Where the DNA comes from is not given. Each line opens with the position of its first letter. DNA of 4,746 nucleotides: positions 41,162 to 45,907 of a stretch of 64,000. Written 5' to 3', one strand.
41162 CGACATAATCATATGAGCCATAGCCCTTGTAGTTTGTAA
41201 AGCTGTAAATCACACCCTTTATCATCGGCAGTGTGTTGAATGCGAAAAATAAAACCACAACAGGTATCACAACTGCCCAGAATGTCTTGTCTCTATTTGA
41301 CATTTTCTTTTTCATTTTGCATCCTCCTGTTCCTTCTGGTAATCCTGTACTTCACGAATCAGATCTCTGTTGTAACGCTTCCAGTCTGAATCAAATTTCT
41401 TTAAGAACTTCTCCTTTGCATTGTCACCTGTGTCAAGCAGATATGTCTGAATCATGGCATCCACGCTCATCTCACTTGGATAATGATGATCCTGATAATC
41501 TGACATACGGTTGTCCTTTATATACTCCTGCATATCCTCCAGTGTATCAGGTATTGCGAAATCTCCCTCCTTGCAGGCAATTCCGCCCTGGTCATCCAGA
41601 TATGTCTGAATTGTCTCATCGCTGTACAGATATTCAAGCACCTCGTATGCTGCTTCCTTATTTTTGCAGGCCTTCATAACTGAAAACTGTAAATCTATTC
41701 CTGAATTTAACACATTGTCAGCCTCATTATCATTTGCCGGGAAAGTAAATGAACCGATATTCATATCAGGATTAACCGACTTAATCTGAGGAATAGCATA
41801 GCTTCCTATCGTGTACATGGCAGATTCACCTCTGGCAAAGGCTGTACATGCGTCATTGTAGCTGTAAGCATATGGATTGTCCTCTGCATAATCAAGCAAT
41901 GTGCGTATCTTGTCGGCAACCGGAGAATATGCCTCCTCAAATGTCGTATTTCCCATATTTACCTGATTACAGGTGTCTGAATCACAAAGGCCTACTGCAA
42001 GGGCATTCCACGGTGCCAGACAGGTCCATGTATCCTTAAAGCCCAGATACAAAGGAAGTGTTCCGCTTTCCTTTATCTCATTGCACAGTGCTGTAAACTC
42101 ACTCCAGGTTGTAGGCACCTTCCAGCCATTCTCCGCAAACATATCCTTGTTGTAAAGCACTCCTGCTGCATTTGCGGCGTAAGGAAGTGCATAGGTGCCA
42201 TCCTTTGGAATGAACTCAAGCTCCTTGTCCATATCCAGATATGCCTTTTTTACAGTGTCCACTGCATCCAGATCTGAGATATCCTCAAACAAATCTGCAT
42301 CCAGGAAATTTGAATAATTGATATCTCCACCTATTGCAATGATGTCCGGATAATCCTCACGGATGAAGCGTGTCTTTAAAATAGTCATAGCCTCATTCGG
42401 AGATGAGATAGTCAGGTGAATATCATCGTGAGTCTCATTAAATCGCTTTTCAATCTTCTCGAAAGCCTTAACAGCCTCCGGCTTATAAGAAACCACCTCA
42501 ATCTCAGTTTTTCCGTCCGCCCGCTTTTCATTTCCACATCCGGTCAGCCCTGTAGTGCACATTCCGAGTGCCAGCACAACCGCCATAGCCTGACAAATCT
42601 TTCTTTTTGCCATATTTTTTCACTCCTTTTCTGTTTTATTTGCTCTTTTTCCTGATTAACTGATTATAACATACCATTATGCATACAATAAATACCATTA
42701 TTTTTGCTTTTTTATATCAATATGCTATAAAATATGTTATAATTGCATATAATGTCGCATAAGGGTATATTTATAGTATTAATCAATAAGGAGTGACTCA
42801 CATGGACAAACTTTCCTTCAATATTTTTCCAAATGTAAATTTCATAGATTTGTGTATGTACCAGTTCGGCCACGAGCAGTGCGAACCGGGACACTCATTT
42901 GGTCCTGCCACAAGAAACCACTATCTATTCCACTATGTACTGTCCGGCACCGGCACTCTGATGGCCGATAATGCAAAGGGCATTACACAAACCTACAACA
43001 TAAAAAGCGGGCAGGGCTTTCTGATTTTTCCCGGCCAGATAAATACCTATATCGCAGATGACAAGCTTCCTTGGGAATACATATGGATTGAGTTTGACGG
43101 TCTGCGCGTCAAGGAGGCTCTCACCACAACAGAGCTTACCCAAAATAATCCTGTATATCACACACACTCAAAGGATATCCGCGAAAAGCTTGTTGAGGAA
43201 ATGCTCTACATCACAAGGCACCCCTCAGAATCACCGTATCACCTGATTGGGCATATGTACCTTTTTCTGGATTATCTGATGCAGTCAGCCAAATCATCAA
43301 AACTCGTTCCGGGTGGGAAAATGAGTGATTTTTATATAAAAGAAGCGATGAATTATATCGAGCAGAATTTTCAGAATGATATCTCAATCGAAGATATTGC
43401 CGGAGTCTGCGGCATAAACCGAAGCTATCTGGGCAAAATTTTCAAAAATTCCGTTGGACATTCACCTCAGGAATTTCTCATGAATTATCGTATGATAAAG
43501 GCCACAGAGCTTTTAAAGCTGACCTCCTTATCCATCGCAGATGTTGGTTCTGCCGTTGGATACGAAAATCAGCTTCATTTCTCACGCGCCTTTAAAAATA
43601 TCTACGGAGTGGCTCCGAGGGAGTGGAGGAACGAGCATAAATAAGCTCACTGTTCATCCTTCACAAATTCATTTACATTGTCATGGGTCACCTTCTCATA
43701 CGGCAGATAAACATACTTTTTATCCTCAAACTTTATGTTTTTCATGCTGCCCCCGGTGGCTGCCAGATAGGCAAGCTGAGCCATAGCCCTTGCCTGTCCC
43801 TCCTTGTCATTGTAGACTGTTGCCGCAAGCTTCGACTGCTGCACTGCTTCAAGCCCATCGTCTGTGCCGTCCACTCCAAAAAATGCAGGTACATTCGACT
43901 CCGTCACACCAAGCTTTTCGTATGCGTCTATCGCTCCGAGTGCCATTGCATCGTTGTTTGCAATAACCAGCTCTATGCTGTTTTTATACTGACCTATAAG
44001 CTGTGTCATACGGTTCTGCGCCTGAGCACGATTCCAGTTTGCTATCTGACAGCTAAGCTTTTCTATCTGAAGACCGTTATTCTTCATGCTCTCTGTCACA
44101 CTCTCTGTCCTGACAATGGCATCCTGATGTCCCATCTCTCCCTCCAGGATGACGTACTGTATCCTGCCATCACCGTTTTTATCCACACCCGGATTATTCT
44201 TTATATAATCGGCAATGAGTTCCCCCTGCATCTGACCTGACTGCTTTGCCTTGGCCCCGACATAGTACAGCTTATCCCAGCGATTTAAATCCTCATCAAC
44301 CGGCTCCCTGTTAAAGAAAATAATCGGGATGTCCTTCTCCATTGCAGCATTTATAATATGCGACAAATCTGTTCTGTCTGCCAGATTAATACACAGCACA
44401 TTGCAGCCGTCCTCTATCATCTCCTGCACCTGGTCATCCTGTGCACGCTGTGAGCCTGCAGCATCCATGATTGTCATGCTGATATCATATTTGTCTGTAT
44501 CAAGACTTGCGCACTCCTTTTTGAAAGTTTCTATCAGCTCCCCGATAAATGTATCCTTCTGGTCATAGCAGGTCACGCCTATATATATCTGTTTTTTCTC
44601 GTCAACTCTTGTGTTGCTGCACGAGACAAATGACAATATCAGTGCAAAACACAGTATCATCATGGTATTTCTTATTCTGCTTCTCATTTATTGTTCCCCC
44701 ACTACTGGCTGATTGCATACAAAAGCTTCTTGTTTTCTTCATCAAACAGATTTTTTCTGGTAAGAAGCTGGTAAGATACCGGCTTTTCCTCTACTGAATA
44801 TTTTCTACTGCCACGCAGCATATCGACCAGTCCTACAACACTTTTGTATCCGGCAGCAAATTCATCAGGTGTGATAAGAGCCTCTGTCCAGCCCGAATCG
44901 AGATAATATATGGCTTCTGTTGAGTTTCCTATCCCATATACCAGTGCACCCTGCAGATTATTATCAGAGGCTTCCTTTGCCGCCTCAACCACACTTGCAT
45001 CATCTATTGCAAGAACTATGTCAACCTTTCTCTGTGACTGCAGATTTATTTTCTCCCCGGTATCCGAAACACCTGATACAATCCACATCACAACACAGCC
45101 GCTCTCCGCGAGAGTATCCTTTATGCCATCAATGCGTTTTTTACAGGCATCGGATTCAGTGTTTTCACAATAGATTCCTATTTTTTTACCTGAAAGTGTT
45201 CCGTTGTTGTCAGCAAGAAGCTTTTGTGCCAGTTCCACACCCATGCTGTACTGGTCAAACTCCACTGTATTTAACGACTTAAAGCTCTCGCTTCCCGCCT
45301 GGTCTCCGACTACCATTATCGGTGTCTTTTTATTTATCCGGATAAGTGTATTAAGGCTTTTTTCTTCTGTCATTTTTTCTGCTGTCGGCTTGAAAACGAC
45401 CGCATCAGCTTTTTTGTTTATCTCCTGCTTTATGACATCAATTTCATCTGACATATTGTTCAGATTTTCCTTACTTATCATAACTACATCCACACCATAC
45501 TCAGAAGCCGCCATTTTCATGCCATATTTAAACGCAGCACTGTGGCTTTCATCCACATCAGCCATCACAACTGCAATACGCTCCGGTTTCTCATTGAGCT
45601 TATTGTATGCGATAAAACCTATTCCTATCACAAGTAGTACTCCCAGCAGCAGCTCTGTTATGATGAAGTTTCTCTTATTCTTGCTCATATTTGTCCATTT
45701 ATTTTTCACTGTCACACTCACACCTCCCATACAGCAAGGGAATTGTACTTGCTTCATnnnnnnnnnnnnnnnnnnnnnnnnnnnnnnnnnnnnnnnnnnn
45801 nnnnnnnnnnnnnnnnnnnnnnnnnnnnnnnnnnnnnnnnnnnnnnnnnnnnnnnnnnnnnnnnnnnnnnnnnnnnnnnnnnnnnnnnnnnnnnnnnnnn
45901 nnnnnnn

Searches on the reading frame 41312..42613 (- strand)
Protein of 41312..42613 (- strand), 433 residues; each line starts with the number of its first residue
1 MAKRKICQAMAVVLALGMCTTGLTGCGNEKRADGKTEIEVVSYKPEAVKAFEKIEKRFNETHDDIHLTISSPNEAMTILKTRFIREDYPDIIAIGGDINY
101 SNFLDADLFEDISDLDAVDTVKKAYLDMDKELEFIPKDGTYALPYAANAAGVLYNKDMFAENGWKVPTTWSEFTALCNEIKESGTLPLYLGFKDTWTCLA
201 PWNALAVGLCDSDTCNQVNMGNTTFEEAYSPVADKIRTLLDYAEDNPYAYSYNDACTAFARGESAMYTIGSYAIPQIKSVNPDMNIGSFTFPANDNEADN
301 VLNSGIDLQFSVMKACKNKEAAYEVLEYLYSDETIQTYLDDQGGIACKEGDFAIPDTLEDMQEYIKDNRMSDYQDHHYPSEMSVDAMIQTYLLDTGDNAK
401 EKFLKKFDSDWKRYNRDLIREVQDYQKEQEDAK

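Call 5: search_protein_families(library=pfam, proteins=[window:41312-42613:-], max_evalue=0.00001)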
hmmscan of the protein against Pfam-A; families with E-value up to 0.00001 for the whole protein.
window:41312-42613:- (433 aa): 2 families
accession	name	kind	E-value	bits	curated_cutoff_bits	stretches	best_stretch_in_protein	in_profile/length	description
PF01547.30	SBP_bac_1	-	2.4e-32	113.6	26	1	50-333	9-304/307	Bacterial extracellular solute-binding protein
PF13416.11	SBP_bac_8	-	1.5e-24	87.7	27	1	56-348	4-262/279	Bacterial extracellular solute-binding protein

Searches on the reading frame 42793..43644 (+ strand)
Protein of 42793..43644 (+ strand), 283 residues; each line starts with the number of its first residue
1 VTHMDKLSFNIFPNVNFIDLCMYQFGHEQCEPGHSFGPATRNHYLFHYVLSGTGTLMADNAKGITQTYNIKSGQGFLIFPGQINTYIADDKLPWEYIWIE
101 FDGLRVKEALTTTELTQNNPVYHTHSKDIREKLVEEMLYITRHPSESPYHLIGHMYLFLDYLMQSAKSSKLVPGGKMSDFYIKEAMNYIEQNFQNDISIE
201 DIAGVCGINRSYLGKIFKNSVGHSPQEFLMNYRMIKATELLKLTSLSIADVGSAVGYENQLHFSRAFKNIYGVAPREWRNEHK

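Call 5: search_protein_families(library=pfam, proteins=[window:42793-43644:+], max_evalue=0.00001)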
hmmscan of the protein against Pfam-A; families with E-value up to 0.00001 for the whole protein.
window:42793-43644:+ (283 aa): 3 families
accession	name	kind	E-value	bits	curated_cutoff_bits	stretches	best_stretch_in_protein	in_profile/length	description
PF00165.29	HTH_AraC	-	1.3e-22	79.8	26.6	2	242-280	2-42/42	Bacterial regulatory helix-turn-helix proteins, AraC family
PF12833.13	HTH_18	-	2.7e-21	76.1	33.6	1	203-280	2-79/80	Helix-turn-helix domain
PF02311.25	AraC_binding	-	2.4e-19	69.9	21.1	1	24-132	4-111/135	AraC-like ligand binding domain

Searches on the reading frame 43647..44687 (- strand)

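Call 5: search_protein_families(library=pfam, proteins=[window:43647-44687:-], max_evalue=0.00001)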
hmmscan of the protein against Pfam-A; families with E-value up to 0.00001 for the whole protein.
window:43647-44687:- (346 aa): 2 families
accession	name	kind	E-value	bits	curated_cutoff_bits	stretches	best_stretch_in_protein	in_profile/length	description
PF13407.12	Peripla_BP_4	-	3.5e-52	178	35.1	1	36-312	1-256/258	Periplasmic binding protein domain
PF00532.27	Peripla_BP_1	-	4.3e-06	26.8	22.2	1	63-287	26-234/281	Periplasmic binding proteins and sugar binding domain of LacI family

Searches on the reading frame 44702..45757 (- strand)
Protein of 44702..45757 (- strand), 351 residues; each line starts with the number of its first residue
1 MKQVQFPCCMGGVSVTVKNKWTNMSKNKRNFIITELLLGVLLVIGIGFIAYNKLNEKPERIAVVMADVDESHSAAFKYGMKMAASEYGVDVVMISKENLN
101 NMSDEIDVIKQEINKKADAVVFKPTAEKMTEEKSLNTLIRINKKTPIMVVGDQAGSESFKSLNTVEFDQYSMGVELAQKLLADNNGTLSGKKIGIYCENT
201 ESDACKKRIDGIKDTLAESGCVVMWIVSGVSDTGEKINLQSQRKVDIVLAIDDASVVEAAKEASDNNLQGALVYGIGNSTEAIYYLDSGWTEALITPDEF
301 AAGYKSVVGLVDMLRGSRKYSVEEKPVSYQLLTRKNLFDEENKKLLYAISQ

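Call 5: search_protein_families(library=pfam, proteins=[window:44702-45757:-], max_evalue=0.00001)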
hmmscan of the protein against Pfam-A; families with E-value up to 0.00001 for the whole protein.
window:44702-45757:- (351 aa): 2 families
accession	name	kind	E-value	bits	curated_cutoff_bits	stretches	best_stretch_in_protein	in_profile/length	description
PF13407.12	Peripla_BP_4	-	4e-24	86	35.1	1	61-316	1-256/258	Periplasmic binding protein domain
PF00532.27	Peripla_BP_1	-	8e-11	42.4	22.2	1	61-237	4-170/281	Periplasmic binding proteins and sugar binding domain of LacI family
